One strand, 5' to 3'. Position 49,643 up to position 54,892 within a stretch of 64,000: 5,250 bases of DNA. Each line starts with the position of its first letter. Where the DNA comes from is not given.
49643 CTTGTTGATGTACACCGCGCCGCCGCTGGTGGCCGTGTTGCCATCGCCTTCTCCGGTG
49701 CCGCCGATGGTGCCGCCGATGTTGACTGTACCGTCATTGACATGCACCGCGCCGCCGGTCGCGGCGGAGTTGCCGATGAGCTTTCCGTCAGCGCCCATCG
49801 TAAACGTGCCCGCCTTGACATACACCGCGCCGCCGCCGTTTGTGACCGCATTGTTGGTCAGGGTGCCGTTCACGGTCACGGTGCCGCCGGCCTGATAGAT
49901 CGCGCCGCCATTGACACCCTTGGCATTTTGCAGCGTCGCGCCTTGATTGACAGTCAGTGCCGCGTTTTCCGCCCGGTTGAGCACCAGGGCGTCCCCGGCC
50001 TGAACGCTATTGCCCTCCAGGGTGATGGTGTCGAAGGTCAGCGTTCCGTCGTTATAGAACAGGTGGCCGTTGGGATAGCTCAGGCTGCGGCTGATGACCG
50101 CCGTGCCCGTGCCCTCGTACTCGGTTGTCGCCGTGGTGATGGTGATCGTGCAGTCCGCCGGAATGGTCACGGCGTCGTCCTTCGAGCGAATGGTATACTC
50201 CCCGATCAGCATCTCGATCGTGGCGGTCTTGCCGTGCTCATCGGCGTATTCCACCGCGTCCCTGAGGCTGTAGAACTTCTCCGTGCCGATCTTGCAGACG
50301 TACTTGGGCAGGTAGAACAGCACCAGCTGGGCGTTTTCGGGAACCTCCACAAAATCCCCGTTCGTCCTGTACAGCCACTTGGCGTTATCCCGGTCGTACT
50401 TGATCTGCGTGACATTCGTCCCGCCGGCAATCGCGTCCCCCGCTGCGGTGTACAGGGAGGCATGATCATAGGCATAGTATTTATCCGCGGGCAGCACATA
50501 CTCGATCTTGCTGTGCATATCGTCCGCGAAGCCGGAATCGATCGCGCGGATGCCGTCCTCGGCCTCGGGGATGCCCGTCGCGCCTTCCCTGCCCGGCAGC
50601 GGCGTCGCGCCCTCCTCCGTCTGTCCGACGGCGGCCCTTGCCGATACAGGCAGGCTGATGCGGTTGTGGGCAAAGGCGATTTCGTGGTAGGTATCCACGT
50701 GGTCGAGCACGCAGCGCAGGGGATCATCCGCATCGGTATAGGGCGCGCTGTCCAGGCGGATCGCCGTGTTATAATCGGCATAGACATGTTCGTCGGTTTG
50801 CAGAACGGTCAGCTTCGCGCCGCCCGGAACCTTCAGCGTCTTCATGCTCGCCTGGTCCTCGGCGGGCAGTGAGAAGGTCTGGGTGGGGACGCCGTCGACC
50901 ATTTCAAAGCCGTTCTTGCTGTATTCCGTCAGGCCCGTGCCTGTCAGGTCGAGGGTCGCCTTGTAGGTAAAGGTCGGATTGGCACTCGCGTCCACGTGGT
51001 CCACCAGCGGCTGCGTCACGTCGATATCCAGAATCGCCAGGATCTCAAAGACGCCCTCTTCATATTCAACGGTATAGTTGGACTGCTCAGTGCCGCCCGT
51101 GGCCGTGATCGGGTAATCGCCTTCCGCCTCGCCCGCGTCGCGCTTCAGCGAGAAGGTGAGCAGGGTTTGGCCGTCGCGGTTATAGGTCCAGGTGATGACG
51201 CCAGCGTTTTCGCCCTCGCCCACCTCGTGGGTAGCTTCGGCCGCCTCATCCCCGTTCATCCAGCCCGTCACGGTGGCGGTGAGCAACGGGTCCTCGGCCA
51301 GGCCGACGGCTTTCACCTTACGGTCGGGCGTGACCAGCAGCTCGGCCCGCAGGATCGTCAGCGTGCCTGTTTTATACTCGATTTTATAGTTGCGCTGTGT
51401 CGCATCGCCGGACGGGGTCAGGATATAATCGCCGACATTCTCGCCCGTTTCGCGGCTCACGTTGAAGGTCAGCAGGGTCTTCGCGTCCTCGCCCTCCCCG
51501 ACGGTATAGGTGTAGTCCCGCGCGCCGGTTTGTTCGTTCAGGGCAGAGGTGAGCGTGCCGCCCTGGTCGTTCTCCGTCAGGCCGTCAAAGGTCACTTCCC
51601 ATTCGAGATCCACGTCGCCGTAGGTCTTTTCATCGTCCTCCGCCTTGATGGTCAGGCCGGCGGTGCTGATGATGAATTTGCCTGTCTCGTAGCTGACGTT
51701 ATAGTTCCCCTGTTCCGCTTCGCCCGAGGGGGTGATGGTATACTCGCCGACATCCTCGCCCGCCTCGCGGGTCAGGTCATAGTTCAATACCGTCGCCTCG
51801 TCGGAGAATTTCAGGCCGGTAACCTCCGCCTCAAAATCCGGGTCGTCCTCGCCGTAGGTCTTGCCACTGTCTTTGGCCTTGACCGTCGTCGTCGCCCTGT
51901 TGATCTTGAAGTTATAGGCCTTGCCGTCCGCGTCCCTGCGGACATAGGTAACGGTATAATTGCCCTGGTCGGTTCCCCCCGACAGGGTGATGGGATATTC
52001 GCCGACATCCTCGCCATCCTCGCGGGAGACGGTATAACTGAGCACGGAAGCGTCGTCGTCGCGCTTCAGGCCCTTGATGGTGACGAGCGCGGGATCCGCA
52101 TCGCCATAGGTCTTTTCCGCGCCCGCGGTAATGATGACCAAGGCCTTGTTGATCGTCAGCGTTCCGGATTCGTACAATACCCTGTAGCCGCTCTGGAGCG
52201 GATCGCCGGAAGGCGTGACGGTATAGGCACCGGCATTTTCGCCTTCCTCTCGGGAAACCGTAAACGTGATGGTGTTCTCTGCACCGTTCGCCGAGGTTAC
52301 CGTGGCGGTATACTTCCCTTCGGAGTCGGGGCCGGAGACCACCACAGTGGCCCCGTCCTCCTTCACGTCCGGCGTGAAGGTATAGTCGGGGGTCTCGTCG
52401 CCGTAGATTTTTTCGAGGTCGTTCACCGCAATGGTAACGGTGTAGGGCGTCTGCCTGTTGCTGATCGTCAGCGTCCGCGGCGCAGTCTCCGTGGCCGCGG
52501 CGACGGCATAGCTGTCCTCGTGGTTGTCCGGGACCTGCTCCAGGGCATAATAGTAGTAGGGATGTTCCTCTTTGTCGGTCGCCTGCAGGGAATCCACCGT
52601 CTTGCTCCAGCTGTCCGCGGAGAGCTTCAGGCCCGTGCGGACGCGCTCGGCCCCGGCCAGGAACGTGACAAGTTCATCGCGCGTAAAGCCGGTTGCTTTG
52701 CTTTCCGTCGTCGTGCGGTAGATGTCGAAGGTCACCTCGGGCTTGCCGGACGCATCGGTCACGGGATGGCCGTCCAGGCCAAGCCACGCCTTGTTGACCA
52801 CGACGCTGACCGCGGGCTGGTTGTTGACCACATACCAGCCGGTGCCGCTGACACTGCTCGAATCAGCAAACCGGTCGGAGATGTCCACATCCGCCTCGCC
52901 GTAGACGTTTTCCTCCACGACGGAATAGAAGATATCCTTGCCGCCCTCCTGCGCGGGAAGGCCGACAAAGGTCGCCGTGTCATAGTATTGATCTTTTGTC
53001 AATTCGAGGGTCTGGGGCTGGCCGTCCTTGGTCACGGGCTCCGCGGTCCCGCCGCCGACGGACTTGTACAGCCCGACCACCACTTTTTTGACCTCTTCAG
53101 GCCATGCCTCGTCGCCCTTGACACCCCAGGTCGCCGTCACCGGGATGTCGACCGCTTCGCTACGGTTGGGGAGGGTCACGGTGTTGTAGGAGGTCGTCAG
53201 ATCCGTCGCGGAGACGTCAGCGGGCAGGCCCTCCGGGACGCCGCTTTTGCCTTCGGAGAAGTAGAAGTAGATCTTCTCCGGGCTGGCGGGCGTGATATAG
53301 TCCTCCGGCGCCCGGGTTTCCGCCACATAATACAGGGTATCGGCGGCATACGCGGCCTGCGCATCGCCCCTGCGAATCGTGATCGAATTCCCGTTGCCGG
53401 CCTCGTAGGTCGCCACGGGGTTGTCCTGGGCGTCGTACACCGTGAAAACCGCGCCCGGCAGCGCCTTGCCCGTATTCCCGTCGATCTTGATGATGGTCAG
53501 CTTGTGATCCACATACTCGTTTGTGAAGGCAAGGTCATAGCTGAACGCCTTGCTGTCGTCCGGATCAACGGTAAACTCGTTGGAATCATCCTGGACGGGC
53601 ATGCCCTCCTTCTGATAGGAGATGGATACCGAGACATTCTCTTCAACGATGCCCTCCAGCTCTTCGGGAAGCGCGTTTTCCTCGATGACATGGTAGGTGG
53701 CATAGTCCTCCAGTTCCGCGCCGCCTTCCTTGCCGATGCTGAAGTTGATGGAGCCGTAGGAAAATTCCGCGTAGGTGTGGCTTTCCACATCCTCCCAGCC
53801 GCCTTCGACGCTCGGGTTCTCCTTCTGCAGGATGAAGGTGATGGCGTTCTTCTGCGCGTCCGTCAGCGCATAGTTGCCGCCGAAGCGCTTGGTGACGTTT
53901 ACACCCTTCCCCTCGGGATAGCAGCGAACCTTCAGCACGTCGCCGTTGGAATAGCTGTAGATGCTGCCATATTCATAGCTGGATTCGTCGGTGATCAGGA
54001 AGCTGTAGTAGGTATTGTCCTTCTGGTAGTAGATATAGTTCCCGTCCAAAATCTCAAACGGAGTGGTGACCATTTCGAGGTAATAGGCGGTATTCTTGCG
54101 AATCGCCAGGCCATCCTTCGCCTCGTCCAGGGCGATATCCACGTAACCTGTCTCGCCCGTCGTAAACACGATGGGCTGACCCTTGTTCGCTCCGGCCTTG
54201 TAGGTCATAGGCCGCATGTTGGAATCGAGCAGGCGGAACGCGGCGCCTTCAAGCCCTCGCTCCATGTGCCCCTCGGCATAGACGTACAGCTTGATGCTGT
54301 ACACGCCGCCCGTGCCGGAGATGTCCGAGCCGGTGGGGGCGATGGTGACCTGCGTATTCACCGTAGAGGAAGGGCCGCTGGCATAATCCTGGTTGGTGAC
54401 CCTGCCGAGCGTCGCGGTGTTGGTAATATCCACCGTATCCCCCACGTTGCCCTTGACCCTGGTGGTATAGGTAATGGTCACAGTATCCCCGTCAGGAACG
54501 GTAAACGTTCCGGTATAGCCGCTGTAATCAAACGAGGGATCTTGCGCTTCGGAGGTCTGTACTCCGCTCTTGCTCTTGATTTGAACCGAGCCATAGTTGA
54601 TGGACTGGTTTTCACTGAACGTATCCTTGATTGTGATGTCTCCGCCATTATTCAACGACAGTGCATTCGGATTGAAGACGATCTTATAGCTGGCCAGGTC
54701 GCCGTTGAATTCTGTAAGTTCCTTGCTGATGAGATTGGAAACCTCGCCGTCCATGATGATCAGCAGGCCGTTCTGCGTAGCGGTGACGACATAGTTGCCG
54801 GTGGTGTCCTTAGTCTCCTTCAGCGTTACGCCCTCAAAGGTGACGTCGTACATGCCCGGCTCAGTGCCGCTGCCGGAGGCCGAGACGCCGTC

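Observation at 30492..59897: Giant beta-helix adhesin (about 8,242 aa) in one apparent operon with four type IV pilin-like genes: candidate pilus-tip or pseudopilus-presented mega-adhesin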

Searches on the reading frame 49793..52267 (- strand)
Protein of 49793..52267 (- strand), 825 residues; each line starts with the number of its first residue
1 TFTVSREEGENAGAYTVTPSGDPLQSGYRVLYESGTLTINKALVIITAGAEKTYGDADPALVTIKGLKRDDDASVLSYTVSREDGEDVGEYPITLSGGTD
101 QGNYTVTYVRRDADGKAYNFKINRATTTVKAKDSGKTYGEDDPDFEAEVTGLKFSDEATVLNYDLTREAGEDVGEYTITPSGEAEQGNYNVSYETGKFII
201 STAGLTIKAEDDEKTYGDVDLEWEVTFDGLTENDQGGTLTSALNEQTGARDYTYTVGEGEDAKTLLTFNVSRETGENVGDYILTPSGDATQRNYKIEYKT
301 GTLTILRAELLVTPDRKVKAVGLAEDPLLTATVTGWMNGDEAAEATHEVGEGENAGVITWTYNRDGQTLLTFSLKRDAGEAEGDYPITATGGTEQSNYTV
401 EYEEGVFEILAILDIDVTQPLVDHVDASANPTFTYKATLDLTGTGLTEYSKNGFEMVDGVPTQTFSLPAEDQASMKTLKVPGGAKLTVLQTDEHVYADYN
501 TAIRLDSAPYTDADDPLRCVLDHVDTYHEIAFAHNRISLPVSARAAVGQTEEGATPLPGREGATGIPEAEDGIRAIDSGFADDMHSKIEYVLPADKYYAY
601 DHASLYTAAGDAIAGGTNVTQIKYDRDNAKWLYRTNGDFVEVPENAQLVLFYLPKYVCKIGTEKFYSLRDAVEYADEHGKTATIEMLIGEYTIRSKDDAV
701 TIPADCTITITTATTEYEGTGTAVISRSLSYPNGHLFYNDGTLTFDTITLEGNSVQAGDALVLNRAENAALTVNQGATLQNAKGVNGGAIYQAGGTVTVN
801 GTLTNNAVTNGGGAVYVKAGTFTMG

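Call 47: search_protein_families(library=pfam, proteins=[window:49793-52267:-], max_evalue=0.01)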
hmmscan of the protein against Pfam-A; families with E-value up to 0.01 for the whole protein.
window:49793-52267:- (825 aa): 1 family
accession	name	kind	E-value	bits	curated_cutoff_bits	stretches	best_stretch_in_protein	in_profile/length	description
PF18676.6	MBG_2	-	5.5e-68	225.9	25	6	128-198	2-71/72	MBG domain (YGX type)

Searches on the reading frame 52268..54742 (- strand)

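Call 47: search_protein_families(library=pfam, proteins=[window:52268-54742:-], max_evalue=0.01)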
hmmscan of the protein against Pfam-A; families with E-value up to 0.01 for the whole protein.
window:52268-54742:- (825 aa): 2 families
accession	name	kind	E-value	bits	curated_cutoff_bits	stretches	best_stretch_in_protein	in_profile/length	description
PF17802.7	SpaA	-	2.9e-10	40.6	23.1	1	414-488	2-71/91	Prealbumin-like fold domain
PF05738.19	Cna_B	-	0.0073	17.2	22.3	1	535-615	3-72/87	Cna protein B-type domain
